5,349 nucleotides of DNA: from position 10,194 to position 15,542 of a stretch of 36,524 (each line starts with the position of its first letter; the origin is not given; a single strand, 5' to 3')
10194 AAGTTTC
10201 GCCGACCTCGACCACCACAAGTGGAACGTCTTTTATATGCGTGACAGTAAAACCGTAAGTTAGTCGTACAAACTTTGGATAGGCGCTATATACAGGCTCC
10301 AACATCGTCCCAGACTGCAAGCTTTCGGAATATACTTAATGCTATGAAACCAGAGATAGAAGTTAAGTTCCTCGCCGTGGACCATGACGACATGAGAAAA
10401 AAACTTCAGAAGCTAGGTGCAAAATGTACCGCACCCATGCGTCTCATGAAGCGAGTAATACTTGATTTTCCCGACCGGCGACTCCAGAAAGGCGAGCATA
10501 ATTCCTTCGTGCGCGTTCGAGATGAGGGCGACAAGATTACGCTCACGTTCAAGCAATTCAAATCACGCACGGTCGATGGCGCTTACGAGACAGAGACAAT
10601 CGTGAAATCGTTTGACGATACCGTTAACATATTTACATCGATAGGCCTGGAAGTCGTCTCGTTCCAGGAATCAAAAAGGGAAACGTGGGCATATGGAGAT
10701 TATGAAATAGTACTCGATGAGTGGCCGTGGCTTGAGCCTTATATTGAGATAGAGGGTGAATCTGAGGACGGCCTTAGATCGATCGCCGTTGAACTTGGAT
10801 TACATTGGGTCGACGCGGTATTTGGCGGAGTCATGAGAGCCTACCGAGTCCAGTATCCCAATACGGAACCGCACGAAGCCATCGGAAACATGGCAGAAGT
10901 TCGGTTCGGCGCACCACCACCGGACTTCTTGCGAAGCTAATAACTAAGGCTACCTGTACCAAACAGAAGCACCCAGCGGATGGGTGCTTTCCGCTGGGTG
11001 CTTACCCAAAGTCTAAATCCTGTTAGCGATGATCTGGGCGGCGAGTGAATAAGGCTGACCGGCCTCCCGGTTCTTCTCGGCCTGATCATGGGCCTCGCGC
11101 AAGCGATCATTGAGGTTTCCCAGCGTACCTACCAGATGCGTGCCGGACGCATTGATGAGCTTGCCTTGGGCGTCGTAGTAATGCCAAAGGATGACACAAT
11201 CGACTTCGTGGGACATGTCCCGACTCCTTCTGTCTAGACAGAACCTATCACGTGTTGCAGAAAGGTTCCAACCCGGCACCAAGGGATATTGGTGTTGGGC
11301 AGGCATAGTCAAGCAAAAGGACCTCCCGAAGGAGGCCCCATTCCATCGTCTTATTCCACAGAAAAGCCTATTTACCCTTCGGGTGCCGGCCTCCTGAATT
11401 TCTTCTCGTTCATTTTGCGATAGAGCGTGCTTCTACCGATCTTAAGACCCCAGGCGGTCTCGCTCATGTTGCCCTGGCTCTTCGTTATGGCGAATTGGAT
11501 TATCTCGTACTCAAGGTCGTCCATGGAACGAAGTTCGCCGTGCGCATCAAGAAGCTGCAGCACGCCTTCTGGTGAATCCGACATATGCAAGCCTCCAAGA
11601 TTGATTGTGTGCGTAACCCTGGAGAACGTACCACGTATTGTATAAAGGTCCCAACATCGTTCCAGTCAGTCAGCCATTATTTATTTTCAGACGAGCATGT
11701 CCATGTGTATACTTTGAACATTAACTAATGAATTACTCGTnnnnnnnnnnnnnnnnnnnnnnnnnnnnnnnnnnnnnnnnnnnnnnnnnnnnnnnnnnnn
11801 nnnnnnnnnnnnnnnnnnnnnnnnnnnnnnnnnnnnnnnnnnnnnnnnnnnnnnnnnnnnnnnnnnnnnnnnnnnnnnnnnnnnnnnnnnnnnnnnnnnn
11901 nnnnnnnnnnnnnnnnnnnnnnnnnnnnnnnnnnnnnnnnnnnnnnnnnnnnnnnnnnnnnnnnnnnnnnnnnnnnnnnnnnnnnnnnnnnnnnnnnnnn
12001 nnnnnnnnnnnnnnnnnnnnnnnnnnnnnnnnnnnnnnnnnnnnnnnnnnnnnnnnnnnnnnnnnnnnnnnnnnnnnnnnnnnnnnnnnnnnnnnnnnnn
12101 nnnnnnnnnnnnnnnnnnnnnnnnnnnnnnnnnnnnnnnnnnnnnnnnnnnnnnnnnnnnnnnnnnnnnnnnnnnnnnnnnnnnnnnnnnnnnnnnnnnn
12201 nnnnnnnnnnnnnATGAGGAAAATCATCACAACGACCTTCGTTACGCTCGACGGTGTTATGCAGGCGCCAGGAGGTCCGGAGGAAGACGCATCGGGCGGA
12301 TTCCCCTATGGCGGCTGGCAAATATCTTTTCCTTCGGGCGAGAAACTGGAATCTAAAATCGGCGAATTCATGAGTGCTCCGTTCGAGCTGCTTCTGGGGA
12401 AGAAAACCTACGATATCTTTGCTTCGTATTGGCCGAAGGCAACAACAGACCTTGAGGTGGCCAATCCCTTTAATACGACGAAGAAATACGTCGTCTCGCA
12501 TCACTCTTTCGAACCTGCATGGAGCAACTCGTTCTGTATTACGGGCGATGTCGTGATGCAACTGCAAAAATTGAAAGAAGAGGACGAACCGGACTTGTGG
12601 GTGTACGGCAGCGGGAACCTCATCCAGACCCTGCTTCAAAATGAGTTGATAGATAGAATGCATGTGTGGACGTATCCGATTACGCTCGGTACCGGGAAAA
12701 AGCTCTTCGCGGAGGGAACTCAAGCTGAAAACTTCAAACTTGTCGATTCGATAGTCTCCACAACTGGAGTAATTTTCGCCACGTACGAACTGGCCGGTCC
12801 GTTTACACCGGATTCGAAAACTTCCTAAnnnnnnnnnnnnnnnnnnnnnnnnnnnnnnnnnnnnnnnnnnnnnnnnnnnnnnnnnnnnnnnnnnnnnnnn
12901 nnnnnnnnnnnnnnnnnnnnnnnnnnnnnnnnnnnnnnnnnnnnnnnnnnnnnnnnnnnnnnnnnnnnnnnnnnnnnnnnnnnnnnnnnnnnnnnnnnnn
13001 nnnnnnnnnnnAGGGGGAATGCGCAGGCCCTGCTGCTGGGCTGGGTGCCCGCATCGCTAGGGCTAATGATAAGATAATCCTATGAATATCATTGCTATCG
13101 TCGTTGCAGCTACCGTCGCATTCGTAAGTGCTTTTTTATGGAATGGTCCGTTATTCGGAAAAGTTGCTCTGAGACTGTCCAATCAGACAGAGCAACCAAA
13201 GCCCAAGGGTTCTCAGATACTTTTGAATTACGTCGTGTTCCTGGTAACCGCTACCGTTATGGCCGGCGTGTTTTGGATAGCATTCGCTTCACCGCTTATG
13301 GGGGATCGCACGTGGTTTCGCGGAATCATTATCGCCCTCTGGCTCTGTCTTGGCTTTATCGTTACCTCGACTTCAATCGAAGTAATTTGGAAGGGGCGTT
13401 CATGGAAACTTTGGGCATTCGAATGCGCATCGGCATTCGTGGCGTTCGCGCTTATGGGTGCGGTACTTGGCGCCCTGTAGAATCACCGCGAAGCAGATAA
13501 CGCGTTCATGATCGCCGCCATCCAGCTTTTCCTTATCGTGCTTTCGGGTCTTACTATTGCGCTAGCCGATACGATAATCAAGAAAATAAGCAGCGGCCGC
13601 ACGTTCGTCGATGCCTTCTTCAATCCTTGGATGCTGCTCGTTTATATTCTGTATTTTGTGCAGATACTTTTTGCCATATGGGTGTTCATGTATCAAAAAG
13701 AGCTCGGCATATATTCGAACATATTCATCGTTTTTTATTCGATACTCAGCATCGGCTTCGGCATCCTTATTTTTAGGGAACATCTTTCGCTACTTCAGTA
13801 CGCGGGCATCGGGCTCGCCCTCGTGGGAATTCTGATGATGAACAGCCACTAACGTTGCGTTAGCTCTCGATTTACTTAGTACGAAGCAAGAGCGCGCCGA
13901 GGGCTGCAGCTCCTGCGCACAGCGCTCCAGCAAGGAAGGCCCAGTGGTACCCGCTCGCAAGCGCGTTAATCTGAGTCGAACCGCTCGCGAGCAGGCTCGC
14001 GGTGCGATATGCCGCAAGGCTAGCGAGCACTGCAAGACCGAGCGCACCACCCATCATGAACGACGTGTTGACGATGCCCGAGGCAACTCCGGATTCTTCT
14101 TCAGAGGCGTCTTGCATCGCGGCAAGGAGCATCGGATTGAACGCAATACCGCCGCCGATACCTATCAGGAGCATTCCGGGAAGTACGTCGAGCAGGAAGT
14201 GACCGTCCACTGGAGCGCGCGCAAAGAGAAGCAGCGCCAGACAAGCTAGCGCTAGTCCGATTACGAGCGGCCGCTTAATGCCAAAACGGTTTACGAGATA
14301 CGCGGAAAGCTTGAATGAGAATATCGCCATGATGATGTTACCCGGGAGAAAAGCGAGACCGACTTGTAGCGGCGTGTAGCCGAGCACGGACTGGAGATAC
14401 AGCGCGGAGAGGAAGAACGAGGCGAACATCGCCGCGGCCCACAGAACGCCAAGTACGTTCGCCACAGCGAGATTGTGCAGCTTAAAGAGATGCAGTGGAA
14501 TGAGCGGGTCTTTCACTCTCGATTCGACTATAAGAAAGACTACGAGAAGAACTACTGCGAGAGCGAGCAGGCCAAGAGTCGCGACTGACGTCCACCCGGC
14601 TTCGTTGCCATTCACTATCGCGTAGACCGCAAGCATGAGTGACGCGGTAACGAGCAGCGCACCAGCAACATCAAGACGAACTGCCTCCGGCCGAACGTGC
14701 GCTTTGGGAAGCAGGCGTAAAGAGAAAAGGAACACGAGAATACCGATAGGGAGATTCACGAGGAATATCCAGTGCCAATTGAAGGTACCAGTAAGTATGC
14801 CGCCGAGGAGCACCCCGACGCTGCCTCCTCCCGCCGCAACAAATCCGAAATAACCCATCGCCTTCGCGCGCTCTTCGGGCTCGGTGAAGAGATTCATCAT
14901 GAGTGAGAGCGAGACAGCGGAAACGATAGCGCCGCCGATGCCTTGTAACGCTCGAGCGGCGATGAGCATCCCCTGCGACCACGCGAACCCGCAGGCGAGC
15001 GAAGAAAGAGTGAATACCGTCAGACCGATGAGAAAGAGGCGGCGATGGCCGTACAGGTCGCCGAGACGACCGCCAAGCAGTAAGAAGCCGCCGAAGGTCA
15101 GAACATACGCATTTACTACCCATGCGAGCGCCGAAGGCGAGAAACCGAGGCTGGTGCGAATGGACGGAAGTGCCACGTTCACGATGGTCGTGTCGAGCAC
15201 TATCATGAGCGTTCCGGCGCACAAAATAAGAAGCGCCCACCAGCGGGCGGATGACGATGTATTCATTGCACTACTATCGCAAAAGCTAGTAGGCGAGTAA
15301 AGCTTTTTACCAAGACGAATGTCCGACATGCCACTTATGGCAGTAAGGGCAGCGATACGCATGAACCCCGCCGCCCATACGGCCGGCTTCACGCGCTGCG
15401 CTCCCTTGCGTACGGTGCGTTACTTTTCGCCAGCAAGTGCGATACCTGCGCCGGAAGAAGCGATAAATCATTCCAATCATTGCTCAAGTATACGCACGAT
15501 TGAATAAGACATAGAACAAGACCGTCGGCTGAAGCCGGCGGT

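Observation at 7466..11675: Six same-orientation copies of a promoter-like intergenic module that delimit gene cassettes in a low-GC island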

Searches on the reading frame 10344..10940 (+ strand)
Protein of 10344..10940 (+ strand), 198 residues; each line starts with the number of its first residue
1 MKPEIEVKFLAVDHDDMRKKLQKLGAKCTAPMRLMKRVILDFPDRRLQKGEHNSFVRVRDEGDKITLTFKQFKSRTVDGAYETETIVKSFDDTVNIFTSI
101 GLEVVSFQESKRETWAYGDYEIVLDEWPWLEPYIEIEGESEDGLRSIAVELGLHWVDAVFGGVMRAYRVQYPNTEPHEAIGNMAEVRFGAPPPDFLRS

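Call 8: search_protein_families(library=pfam, proteins=[window:10344-10940:+], max_evalue=0.01)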
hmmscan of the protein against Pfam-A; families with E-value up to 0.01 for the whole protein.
window:10344-10940:+ (198 aa): 1 family
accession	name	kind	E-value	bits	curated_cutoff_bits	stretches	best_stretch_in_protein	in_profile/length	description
PF01928.26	CYTH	-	1.8e-13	51.2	23.2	1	3-150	2-159/179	CYTH domain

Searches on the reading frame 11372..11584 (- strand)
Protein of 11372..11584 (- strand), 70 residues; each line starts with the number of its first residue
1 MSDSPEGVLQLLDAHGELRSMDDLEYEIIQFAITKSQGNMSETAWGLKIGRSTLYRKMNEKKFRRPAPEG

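Call 8: search_protein_families(library=pfam, proteins=[window:11372-11584:-], max_evalue=0.01)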
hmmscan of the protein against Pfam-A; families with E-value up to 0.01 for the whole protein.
window:11372-11584:- (70 aa): 2 families
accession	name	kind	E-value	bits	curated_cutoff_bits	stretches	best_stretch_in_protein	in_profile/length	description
PF02954.25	HTH_8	-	3.4e-10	39.9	22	1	21-60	2-41/42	Bacterial regulatory protein, Fis family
PF05043.19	Mga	-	0.0087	17.1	21.1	1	22-60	15-53/87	Mga helix-turn-helix domain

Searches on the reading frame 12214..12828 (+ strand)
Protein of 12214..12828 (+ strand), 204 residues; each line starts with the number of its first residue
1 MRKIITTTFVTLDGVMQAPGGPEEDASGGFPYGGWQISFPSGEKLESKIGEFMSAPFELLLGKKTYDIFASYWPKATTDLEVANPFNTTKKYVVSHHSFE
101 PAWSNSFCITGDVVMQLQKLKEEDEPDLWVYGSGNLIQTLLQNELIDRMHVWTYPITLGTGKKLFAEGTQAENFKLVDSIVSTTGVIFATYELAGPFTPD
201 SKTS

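Call 41: search_protein_families(library=pfam, proteins=[window:12214-12828:+], max_evalue=0.001)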
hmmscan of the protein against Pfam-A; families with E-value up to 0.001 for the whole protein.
window:12214-12828:+ (204 aa): 1 family
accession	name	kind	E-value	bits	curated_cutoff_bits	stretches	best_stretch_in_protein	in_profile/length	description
PF01872.23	RibD_C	-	3.8e-19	69.7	24.1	1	2-187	1-196/197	RibD C-terminal domain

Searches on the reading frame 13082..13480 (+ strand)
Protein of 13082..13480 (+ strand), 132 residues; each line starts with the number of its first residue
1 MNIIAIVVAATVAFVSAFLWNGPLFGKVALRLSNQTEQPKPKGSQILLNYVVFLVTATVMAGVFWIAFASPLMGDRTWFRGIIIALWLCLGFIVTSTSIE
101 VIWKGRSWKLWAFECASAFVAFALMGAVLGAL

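Call 9: search_protein_families(library=pfam, proteins=[window:13082-13480:+], max_evalue=0.01)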
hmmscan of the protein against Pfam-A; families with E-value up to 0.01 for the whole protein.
window:13082-13480:+ (132 aa): 2 families
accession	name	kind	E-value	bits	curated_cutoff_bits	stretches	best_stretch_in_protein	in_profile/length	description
PF08570.15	DUF1761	-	1.8e-17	64.2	31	1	4-130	1-123/123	Protein of unknown function (DUF1761)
PF20587.3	DUF6789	-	0.00037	21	27.1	1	40-131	47-131/144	Family of unknown function (DUF6789)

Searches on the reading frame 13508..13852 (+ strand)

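Call 9: search_protein_families(library=pfam, proteins=[window:13508-13852:+], max_evalue=0.01)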
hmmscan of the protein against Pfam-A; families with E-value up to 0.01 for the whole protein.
window:13508-13852:+ (114 aa): 1 family
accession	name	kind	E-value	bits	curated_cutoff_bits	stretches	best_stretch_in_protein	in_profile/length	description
PF00892.27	EamA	-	0.0013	19.4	28.2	1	22-112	49-134/135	EamA-like transporter family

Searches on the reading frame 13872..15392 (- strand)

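Call 9: search_protein_families(library=pfam, proteins=[window:13872-15392:-], max_evalue=0.01)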
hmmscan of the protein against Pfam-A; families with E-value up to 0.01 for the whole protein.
window:13872-15392:- (506 aa): 2 families
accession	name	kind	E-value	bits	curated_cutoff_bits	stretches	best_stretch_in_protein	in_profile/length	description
PF07690.21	MFS_1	-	5.6e-54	183.8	33.4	1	57-452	1-346/347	Major Facilitator Superfamily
PF12832.13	MFS_1_like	-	0.0035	16.9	25.2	1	81-211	241-372/373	MFS_1 like family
